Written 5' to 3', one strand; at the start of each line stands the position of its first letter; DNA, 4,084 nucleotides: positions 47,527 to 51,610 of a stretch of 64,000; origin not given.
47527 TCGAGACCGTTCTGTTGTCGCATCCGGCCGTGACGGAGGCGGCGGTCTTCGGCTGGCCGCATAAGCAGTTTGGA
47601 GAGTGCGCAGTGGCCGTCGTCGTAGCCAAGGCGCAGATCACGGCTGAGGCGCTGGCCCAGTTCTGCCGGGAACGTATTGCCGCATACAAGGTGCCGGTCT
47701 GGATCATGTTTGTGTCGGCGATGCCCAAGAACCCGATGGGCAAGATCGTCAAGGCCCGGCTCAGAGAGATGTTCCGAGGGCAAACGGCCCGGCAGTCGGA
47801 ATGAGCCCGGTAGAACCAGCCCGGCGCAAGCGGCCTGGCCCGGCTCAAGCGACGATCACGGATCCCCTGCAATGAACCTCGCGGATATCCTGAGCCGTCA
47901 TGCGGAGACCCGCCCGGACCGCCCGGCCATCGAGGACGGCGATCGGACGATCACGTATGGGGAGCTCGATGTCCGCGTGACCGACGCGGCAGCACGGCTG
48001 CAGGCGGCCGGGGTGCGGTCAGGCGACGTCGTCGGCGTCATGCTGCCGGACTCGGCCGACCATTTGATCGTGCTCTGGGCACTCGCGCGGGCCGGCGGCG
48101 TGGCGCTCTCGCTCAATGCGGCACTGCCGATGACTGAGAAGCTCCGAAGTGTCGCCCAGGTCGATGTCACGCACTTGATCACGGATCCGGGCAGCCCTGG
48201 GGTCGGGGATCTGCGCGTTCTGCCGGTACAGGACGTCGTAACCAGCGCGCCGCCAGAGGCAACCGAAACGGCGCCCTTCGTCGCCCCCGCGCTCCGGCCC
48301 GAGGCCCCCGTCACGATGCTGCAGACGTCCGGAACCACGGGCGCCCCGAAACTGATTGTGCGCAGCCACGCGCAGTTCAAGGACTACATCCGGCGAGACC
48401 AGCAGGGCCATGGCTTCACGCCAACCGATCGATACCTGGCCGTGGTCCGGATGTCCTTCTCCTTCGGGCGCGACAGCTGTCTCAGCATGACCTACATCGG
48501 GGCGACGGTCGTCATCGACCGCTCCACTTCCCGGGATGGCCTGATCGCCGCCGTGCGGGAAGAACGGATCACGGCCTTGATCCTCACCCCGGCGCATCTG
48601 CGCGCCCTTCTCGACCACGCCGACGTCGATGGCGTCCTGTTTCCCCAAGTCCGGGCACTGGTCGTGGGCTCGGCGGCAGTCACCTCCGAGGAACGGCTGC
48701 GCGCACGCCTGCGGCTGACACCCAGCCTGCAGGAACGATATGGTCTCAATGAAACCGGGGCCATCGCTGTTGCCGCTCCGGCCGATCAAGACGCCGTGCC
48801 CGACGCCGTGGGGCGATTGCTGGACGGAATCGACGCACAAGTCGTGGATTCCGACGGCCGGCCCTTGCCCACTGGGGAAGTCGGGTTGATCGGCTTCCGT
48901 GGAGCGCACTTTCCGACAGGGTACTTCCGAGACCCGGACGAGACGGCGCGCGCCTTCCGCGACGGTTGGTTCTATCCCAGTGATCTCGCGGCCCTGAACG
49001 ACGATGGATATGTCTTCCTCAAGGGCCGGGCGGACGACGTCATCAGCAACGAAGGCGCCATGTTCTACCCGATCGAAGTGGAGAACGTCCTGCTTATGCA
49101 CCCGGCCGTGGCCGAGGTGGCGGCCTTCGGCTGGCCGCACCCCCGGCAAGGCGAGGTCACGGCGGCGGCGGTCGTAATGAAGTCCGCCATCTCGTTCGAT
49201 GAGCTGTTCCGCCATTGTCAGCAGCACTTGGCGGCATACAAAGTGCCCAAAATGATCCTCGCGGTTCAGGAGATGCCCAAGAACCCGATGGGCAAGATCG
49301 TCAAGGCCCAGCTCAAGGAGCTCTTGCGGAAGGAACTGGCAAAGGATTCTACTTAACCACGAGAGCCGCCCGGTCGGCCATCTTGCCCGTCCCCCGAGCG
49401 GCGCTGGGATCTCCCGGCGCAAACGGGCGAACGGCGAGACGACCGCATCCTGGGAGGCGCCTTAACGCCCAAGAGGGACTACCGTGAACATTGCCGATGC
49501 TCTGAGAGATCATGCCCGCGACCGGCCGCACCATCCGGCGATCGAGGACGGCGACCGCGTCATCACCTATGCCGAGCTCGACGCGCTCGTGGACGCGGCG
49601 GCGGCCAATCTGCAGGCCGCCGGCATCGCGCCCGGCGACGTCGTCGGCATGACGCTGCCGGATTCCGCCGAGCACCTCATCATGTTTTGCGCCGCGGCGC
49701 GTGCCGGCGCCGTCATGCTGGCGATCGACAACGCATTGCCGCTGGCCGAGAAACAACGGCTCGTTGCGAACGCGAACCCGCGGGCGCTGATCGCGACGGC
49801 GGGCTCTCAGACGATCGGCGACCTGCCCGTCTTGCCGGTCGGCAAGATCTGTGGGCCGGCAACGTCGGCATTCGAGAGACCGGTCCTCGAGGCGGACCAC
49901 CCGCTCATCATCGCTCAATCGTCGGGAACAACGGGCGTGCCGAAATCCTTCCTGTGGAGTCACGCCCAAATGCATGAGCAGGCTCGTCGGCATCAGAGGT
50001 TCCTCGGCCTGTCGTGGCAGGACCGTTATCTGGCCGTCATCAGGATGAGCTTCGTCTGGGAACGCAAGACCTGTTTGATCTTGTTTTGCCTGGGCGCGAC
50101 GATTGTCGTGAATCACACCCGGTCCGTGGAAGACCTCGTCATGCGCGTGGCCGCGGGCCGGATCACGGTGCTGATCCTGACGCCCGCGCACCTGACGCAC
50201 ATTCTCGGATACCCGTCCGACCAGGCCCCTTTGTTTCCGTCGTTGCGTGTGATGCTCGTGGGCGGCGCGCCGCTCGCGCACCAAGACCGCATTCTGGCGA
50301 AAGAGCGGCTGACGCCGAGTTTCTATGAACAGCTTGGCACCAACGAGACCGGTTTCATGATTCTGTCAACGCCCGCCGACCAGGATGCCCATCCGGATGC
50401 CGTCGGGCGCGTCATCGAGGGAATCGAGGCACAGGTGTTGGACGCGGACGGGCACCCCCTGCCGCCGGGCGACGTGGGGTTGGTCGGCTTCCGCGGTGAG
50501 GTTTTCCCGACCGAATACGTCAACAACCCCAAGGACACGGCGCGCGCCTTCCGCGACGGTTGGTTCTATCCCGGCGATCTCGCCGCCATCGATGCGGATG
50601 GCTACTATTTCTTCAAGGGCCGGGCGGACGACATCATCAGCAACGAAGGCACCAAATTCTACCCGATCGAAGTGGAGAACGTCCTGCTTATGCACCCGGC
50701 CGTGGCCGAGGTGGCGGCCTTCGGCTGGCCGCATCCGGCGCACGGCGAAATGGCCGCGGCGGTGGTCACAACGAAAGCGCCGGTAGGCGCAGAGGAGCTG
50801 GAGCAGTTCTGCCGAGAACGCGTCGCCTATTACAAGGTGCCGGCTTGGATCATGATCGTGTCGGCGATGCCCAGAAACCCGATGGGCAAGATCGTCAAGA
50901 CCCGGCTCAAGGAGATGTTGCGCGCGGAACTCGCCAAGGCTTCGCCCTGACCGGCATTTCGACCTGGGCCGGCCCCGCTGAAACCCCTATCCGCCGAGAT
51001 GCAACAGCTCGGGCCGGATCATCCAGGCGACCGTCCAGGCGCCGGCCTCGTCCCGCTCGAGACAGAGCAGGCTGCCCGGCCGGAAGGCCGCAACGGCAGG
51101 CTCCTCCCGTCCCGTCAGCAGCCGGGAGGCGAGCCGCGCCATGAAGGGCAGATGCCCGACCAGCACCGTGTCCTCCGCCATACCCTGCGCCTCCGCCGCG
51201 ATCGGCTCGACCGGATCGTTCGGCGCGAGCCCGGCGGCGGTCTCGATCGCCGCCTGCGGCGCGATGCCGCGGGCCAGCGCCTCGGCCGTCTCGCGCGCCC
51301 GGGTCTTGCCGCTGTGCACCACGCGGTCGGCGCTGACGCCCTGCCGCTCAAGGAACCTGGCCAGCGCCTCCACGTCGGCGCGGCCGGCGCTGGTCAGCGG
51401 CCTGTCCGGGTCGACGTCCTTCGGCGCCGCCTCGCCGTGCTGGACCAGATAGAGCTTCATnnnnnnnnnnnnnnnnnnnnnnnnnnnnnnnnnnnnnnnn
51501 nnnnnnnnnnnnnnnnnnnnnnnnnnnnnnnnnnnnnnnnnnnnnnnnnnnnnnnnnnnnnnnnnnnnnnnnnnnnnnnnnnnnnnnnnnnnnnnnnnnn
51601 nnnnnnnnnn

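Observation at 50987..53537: Conserved operon of unknown function: NadX-like dehydrogenase, tandem DUF427, cyclophilin-like (PF04126-type), SixA-like phosphatase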

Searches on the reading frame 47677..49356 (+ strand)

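Call 5: search_protein_families(library=pfam, proteins=[window:47677-49356:+], max_evalue=0.01)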
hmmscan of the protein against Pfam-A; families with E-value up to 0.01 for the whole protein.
window:47677-49356:+ (559 aa): 2 families
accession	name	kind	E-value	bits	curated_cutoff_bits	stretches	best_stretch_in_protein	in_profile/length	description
PF00501.34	AMP-binding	-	1e-62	212.6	29.9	1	73-417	2-384/384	AMP-binding enzyme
PF13193.12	AMP-binding_C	-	9.5e-18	65.3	24.5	1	467-540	1-76/76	AMP-binding enzyme C-terminal domain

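Call 6: search_protein_families(library=ncbifam, proteins=[window:47677-49356:+], max_evalue=0.01)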
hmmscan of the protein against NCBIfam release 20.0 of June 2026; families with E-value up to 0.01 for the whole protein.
window:47677-49356:+ (559 aa): 108 families (the best 25 are shown)
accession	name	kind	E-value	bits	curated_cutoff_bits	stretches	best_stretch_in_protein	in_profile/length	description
NF004837.0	PRK06187.1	subfamily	3e-93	312.9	476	2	200-552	161-524/531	long-chain-fatty-acid--CoA ligase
NF006182.0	PRK08316.1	subfamily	1.1e-80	271.6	663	1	67-551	12-518/523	fatty acyl-CoA synthetase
NF005801.1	PRK07656.1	equivalog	4e-72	243.5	657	1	70-547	5-500/500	FadD3 family acyl-CoA ligase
NF005676.0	PRK07470.1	equivalog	2.6e-69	234.3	774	2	209-552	176-531/544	acyl-CoA synthetase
NF002966.0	PRK03640.1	equivalog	1.3e-66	225.2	556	1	69-551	5-481/483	o-succinylbenzoate--CoA ligase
NF005702.0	PRK07514.1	subfamily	8.6e-66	222.3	558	1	66-551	3-501/506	malonyl-CoA synthase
NF052269.1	Staph_lig_FadD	equivalog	2.1e-65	221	650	1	70-554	4-497/499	long-chain-fatty-acid--CoA ligase FadD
NF004114.0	PRK05605.1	equivalog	3.5e-65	220.4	766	2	202-553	214-572/575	long-chain-fatty-acid--CoA ligase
NF004797.0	PRK06145.1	equivalog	1.7e-64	218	850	1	66-548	2-493/499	acyl-CoA synthetase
NF009233.0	PRK12583.1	subfamily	4.6e-64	216.8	832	2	203-556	195-556/558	fatty acid CoA ligase family protein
NF004511.1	PRK05852.1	equivalog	5.5e-63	213.3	650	1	68-548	1-502/505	FadD7 family fatty acid--CoA ligase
NF004808.0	PRK06155.1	equivalog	9.6e-62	208.9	722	2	191-548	164-520/542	ATP-dependent acyl-CoA ligase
NF005307.0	PRK06839.1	equivalog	6.8e-60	203.1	748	1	72-551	8-494/496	o-succinylbenzoate--CoA ligase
NF006181.0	PRK08314.1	subfamily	5.7e-59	199.8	705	2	212-553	207-557/563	long-chain-fatty-acid--CoA ligase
TIGR01923.1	menE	equivalog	2.1e-58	198.2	330.15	1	93-546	1-442/442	o-succinylbenzoate--CoA ligase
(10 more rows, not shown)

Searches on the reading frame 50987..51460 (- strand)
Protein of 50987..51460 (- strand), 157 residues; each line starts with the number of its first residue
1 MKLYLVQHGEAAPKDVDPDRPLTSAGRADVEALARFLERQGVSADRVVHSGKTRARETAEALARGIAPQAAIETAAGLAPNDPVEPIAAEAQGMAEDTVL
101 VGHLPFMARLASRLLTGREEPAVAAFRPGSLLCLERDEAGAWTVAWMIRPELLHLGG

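Call 5: search_protein_families(library=pfam, proteins=[window:50987-51460:-], max_evalue=0.01)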
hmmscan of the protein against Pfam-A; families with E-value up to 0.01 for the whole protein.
window:50987-51460:- (157 aa): 1 family
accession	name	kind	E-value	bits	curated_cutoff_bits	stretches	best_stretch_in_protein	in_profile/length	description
PF00300.27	His_Phos_1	-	1.2e-10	41.9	21.7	1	3-73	1-72/194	Histidine phosphatase superfamily (branch 1)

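Call 6: search_protein_families(library=ncbifam, proteins=[window:50987-51460:-], max_evalue=0.01)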
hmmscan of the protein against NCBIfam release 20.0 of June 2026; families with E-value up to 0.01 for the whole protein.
window:50987-51460:- (157 aa): 6 families
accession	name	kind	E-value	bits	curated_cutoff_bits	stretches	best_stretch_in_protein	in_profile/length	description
TIGR00249.1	sixA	equivalog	5.3e-33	114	74.5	1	1-150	1-154/154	phosphohistidine phosphatase SixA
TIGR03162.1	ribazole_cobC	equivalog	0.00018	21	162.9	1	3-65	1-65/176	alpha-ribazole phosphatase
NF011580.0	PRK15004.1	equivalog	0.00028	21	250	1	1-69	1-72/203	adenosylcobalamin/alpha-ribazole phosphatase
NF005567.0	PRK07238.1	equivalog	0.00048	19.5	326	1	19-73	201-254/378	bifunctional RNase H/acid phosphatase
NF052459.1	OxoGTPPhMutT1Mycb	equivalog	0.0046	16.1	475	1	5-71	137-205/292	8-oxo-(d)GTP phosphatase MutT1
TIGR02426.1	protocat_pcaB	equivalog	0.0074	15.3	355.75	0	23-95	53-126/338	3-carboxy-cis,cis-muconate cycloisomerase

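Call 51: search_solved_structures(query=window:50987-51460:-, max_evalue=0.001)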
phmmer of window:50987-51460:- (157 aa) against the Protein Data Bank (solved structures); distinct sequences matched with E-value up to 0.001: 6.
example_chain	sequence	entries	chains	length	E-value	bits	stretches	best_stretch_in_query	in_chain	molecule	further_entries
1ujb_A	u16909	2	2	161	1.4e-10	44.9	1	1-151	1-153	Phosphohistidine phosphatase sixA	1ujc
3f2i_A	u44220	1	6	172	8e-08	36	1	1-141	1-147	Alr0221 protein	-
2rfl_A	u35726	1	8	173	3.9e-05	27.2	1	2-141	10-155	Putative phosphohistidine phosphatase SixA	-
3mxo_A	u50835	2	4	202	4.4e-05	27.1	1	3-86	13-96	Serine/threonine-protein phosphatase PGAM5, mitochondrial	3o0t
5muf_A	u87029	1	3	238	6.1e-05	26.6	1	3-86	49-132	Serine/threonine-protein phosphatase PGAM5, mitochondrial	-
6cni_A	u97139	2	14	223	0.00031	24.3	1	15-86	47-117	Serine/threonine-protein phosphatase PGAM5, mitochondrial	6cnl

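Call 61: search_dna_similar(query=window:50987-51460:-, collection=plasmids, mode=protein, max_rows=20)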
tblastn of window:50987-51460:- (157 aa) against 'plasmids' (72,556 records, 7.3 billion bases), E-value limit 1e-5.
Records with a match: 1; places in all: 1; records where one place covers at least 80% of the query: 1.
Best place of each record, by identity: <60% 1.
By first word of the organism name: Ilyobacter 1.
By predicted mobility (MOB-suite, as given by PLSDB): non-mobilizable 1.
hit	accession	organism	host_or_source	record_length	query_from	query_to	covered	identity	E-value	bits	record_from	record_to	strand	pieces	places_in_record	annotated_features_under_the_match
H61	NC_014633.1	Ilyobacter polytropus DSM 2926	marine mud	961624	1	152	97%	39.9%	1e-24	105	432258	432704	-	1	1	sixA: phosphohistidine phosphatase SixA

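Call 81: search_protein_representatives(protein=window:50987-51460:-)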
Query: 157 residues. Proteins with E-value up to 0.001 (for the whole library): 8234; up to 1e-10: 2400; up to 1e-30: 201. The best 150 are listed.
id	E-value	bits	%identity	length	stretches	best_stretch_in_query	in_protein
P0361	1.3e-49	184.6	59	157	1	1-153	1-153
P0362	2.4e-49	183.7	58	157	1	1-152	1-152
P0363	7.2e-49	182.2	56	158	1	1-153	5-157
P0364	1.6e-47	177.8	58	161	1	1-153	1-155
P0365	2.7e-46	173.8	52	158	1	1-153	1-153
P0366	1.3e-45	171.6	53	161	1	1-156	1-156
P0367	1.3e-45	171.6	53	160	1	1-154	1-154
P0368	1.5e-45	171.4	50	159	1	1-155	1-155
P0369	2.3e-45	170.8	53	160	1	1-156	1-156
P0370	4.9e-45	169.8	53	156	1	1-154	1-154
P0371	1.7e-44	168.0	52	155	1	1-154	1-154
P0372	2.2e-44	167.6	54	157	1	1-152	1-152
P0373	1.1e-43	165.3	54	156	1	1-154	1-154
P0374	1.9e-43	164.6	55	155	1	1-153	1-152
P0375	2.4e-43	164.3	53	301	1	1-154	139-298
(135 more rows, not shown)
